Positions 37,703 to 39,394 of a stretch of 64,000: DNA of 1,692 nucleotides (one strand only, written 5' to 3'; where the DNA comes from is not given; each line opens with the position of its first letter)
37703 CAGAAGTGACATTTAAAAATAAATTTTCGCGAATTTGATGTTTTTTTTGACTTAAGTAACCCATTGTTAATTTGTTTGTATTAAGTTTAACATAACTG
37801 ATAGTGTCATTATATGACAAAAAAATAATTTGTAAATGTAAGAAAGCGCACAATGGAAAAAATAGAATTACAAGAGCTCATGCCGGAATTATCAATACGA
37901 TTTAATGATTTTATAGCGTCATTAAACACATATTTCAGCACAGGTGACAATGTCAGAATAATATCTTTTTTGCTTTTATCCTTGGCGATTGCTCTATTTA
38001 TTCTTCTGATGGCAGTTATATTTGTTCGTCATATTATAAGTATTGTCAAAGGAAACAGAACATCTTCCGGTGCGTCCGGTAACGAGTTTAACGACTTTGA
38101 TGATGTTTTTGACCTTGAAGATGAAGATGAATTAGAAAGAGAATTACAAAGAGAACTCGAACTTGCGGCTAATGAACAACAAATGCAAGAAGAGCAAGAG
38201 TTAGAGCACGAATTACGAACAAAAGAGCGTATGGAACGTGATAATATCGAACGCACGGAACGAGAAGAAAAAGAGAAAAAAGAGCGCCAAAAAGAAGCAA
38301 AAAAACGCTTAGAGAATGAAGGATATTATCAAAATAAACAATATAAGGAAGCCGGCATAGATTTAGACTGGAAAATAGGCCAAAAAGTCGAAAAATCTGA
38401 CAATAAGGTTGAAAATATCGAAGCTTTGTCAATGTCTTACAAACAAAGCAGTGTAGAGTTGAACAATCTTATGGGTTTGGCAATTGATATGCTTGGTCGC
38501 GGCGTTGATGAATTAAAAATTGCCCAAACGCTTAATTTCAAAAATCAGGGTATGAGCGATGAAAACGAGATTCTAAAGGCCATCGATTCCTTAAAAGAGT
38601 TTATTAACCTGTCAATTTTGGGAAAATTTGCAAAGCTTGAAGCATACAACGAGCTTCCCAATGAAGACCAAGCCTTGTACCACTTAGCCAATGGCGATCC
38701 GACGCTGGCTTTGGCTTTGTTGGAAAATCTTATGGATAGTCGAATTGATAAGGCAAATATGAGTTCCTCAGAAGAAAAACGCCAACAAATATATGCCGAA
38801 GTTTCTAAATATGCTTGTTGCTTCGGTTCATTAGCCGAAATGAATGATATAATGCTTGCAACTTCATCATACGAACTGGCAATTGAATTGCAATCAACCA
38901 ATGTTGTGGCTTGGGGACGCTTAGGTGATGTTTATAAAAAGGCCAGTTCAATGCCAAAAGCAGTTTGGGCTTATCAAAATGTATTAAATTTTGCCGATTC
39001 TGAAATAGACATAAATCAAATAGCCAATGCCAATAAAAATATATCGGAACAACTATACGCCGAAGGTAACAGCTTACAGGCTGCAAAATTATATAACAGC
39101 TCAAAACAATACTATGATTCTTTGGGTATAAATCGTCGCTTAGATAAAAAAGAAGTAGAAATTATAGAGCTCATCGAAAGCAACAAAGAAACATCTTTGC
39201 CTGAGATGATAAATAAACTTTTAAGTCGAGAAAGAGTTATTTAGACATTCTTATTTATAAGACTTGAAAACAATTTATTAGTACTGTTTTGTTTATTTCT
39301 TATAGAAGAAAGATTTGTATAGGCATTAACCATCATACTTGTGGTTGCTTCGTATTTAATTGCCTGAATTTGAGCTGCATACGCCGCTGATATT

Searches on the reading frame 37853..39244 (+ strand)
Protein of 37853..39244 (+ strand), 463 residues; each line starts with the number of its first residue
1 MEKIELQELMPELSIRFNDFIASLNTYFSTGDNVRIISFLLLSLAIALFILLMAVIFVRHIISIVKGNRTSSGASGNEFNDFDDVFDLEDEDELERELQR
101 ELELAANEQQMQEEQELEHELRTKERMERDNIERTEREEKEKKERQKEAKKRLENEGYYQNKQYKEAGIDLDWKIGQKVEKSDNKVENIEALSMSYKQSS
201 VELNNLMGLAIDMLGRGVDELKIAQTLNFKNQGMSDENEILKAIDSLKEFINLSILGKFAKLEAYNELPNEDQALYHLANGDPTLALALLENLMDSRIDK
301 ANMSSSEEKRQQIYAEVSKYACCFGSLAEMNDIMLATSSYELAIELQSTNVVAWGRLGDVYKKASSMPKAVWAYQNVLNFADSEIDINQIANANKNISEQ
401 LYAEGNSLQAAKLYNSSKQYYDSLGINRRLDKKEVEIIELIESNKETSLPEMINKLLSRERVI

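Call 3: search_protein_families(library=pfam, proteins=[window:37853-39244:+], max_evalue=1)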
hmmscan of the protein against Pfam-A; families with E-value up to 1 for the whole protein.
window:37853-39244:+ (463 aa): 2 families
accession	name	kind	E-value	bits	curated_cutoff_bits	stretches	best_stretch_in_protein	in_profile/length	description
PF13431.12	TPR_17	-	0.02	15.6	24.4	1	340-364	2-26/34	Tetratricopeptide repeat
PF22251.1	PFF1_TM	-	0.028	14.4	32.3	1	47-162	101-223/300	Vacuolar membrane protease, transmembrane domain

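Call 4: search_protein_families(library=ncbifam, proteins=[window:37853-39244:+], max_evalue=1)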
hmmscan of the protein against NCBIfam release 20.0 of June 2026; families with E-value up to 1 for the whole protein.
window:37853-39244:+ (463 aa): 1 family
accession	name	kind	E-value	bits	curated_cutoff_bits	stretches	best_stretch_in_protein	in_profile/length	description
NF010405.0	PRK13831.1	subfamily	0.0036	16.3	386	1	33-236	18-228/433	IncP-type conjugal transfer protein TrbI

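Call 15: find_homologous_proteins(query=window:37853-39244:+)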
Query window:37853-39244:+ (463 aa): 377 proteins with E <= 0.001 among 8000 candidates; the best 120 are listed.
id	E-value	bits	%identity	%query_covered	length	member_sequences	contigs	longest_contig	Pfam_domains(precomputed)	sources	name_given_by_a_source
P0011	6.8e-289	976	100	100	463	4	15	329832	-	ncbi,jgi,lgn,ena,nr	ncbi:MAG: hypothetical protein E7004_01675 [Alphaproteobacteria bacterium]|nr:hypothetical protein [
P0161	3.5e-221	753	78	100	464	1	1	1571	-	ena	-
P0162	2.3e-205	701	71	100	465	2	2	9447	-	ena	-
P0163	7.2e-204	696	70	100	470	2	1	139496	-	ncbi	-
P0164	1.7e-198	678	69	100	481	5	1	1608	-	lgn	-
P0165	7.2e-196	669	69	100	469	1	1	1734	-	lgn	-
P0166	6.2e-194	663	69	100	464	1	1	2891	-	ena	-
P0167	5.5e-192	656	65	100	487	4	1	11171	-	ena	-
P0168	1.2e-190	652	68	100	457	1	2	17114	-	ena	-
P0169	1.7e-190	652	68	100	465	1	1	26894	-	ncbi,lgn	-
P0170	1.9e-188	645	65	100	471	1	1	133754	-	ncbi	-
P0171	5.8e-188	643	65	100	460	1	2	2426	-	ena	-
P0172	9.1e-188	643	65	100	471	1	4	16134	-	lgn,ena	-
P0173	1.0e-187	642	65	100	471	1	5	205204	-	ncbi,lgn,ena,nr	ncbi:MAG: hypothetical protein IKC10_07455 [Alphaproteobacteria bacterium]|nr:hypothetical protein [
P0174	1.2e-187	642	64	100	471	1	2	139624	-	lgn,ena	-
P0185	2.4e-167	575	61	100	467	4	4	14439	PF02724.20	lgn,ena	-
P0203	1.5e-156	540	68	78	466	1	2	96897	PF28006.1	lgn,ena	-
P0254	3.5e-117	410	49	95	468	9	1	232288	PF28006.1,PF13424.13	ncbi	-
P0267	6.1e-117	409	47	97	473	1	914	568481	PF13431.13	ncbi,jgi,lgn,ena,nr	ncbi:unknown [Proteobacteria bacterium CAG:495]|jgi:chromosome undetermined scaffold_9, whole genome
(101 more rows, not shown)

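Call 17: search_protein_families(library=pfam, proteins=[P0203, P0254, P0185, P0267], max_evalue=0.1)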
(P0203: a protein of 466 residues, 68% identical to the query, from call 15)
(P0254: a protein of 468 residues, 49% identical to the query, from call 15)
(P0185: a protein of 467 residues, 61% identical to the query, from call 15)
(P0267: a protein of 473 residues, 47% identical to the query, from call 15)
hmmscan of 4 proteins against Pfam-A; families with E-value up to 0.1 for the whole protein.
P0203 (466 aa): 8 families
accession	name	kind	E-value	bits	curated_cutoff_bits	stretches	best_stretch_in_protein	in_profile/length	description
PF01080.22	Presenilin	-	0.0024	17.1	34.3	1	55-160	213-319/408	Presenilin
PF20524.3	DUF6739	-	0.0029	16.2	27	1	63-161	462-555/691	Family of unknown function (DUF6739)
PF20087.4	DUF6479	-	0.0064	17.4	25.4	1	32-134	13-109/120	Family of unknown function (DUF6479)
PF02932.22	Neur_chan_memb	-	0.0064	17.2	28.1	1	38-165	55-186/233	Neurotransmitter-gated ion-channel transmembrane region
PF03595.22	SLAC1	-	0.0074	15.9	27.9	1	28-67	25-61/331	Voltage-dependent anion channel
PF22251.1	PFF1_TM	-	0.0086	16.1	32.3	1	48-163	105-223/300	Vacuolar membrane protease, transmembrane domain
PF04277.18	OAD_gamma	-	0.012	16.7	27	1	41-99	5-57/76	Oxaloacetate decarboxylase, gamma chain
PF16221.11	HTH_47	-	0.082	12.9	27.1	0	368-409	30-71/78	winged helix-turn-helix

P0254 (468 aa): 7 families
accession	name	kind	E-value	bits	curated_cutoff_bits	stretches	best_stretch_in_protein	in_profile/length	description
PF13424.12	TPR_12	-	5.1e-05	23.8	30.1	1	352-417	4-71/77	Tetratricopeptide repeat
PF22251.1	PFF1_TM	-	0.00034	20.7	32.3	1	52-164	98-211/300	Vacuolar membrane protease, transmembrane domain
PF13428.12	TPR_14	-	0.015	16.4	23.5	0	273-294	7-28/44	Tetratricopeptide repeat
PF19169.5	DUF5851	-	0.019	14.4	25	1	383-439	29-85/353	Family of unknown function (DUF5851)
PF02535.28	Zip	-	0.023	14.4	35.1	1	43-140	74-171/323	ZIP Zinc transporter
PF02862.22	DDHD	-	0.059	13.9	28.3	0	72-157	125-211/258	DDHD domain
PF11014.13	DUF2852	-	0.065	13.8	22.5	0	40-138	6-93/116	Protein of unknown function (DUF2852)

P0185 (467 aa): 10 families
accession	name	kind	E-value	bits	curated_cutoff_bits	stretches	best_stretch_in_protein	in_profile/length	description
PF02724.19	CDC45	-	1.2e-05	24.3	34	1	62-158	78-170/624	CDC45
PF02932.22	Neur_chan_memb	-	0.0018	19.1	28.1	1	40-162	57-175/233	Neurotransmitter-gated ion-channel transmembrane region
PF13432.12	TPR_16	-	0.0021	18.9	32.7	0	330-379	7-55/65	Tetratricopeptide repeat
PF22251.1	PFF1_TM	-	0.0036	17.3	32.3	1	46-158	103-216/300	Vacuolar membrane protease, transmembrane domain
PF20524.3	DUF6739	-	0.0071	14.9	27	1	64-167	463-563/691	Family of unknown function (DUF6739)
PF03595.22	SLAC1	-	0.031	13.8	27.9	1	28-65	25-59/331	Voltage-dependent anion channel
PF01496.24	V_ATPase_I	-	0.031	12.7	30.7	1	46-157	619-701/815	V-type ATPase 116kDa subunit family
PF13431.12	TPR_17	-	0.062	14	24.4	0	342-367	1-26/34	Tetratricopeptide repeat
PF16221.11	HTH_47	-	0.08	12.9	27.1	0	371-415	30-74/78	winged helix-turn-helix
PF00515.34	TPR_1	-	0.083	13.2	27.8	0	356-381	3-28/34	Tetratricopeptide repeat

P0267 (473 aa): 10 families
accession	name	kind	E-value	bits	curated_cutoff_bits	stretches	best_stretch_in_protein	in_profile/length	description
PF13431.12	TPR_17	-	1.5e-05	25.3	24.4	1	344-374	2-32/34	Tetratricopeptide repeat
PF13428.12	TPR_14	-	0.00019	22.2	23.5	0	331-364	11-44/44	Tetratricopeptide repeat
PF13424.12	TPR_12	-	0.0025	18.4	30.1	1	356-421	4-71/77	Tetratricopeptide repeat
PF13414.12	TPR_11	-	0.0027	17.8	26.8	1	347-367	20-40/42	TPR repeat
PF22251.1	PFF1_TM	-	0.0035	17.4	32.3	1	45-171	98-227/300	Vacuolar membrane protease, transmembrane domain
PF02932.22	Neur_chan_memb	-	0.0036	18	28.1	1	44-167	57-169/233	Neurotransmitter-gated ion-channel transmembrane region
PF13432.12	TPR_16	-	0.014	16.3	32.7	0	333-380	9-55/65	Tetratricopeptide repeat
PF07719.23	TPR_2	-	0.018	15.6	27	0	335-354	15-34/34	Tetratricopeptide repeat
PF00515.34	TPR_1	-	0.022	15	27.8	0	356-384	2-30/34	Tetratricopeptide repeat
PF13181.12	TPR_8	-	0.075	13.7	25.7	0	356-385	2-31/34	Tetratricopeptide repeat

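Call 20: find_encoding_contigs(protein=P0267, flank=8000, max_places=1)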
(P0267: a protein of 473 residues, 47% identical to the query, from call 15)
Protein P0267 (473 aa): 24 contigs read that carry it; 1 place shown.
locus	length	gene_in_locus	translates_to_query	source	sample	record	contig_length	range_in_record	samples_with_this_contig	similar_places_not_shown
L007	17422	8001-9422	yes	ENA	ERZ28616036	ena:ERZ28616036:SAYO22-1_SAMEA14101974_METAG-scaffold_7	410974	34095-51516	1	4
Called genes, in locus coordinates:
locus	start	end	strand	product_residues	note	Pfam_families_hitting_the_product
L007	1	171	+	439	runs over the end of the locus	-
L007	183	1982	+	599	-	PF00496:SBP_bac_5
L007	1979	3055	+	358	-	PF19300:BPD_transp_1_N (faint), PF00528:BPD_transp_1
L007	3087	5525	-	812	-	PF20437:LonC_helical, PF13654:AAA_32, PF20436:LonB_AAA-LID, PF05362:Lon_C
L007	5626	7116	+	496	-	PF07719:TPR_2 (faint), PF13181:TPR_8 (faint), PF13428:TPR_14 (faint), PF13432:TPR_16 (faint), PF14559:TPR_19 (faint), PF13424:TPR_12 (weak), PF17874:TPR_MalT (weak), PF13424:TPR_12 (weak), +2 more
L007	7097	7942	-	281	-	-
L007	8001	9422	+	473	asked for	PF13431:TPR_17 (faint)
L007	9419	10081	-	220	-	PF00814:TsaD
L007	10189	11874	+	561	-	PF13188:PAS_8 (faint), PF12860:PAS_7 (weak)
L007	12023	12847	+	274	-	-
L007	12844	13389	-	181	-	PF00226:DnaJ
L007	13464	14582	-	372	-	-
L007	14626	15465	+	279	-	PF01149:Fapy_DNA_glyco, PF06831:H2TH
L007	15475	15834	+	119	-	-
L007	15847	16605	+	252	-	PF00378:ECH_1, PF16113:ECH_2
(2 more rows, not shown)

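Call 64: search_protein_families(library=padloc, proteins=[window:37853-39244:+], max_evalue=0.01)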
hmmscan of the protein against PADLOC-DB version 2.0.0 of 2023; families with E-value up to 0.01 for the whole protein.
window:37853-39244:+ (463 aa): 0 families

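Call 84: search_solved_structures(query=A5, max_evalue=1)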
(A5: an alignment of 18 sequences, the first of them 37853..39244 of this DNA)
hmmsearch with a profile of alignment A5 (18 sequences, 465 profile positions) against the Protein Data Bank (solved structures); distinct sequences matched with E-value up to 1: 59.
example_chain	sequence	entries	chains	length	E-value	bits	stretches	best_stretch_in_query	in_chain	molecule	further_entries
9qhb_A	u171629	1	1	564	1.3e-14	57.1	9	336-416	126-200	Engineered tetratricopeptide repeat protein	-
7obi_A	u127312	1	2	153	4.1e-11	45.6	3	333-381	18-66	CTPR-rv4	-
7yeh_B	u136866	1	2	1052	7.9e-10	41.4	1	316-382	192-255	UDP-N-acetylglucosamine--peptide N-acetylglucosaminyltransferase 110 kDa subunit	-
7yea_A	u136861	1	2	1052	8e-10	41.3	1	316-382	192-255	UDP-N-acetylglucosamine--peptide N-acetylglucosaminyltransferase 110 kDa subunit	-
7ntf_A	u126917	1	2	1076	9.5e-10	41.1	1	316-382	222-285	Isoform 1 of UDP-N-acetylglucosamine--peptide N-acetylglucosaminyltransferase 110 kDa subu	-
6b85_J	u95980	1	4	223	1.1e-09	40.8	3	290-382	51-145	TMHC4_R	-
6eou_A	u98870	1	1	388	2.8e-09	39.6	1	316-382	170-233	UDP-N-acetylglucosamine--peptide N-acetylglucosaminyltransferase 110 kDa subunit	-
8far_A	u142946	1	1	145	4.2e-09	39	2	328-376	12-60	I432-1-CC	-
1w3b_A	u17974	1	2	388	7.6e-09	38.1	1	316-382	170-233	UDP-N-ACETYLGLUCOSAMINE--PEPTIDE N-ACETYLGLUCOSAMINYLTRANSFERASE 110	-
8cus_A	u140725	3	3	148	1e-08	37.7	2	328-376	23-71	I432-1(NaCl) Chain A | I432-1(Imd) Chain A | I432-1-X3 Chain A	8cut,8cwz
9qhc_A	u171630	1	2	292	2.4e-08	36.5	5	339-417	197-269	Engineered tetratricopeptide repeat protein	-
9gzg_A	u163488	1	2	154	8.7e-08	34.6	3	340-395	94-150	Engineered CTPR protein with glutamic acids for conductivity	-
8bu0_A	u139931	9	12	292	3.1e-07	32.8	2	339-382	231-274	Consensus tetratricopeptide repeat protein | Crystal structure of an 8-repeat consensus TPR superhelix with Zinc. | Monomer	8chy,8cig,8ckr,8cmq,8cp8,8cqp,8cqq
6vfi_B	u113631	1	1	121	4.7e-07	32.2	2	340-391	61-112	O43_dn18B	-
8fwd_1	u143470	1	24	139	5.3e-07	32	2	328-376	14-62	O43-rpxdoc-EK1_B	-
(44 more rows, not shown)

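Call 105: search_dna_similar(query=window:37853-39244:+, collection=plasmids, mode=protein, max_evalue=0.001, max_rows=8)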
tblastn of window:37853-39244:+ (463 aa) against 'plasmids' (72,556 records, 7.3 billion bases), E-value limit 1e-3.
No match.
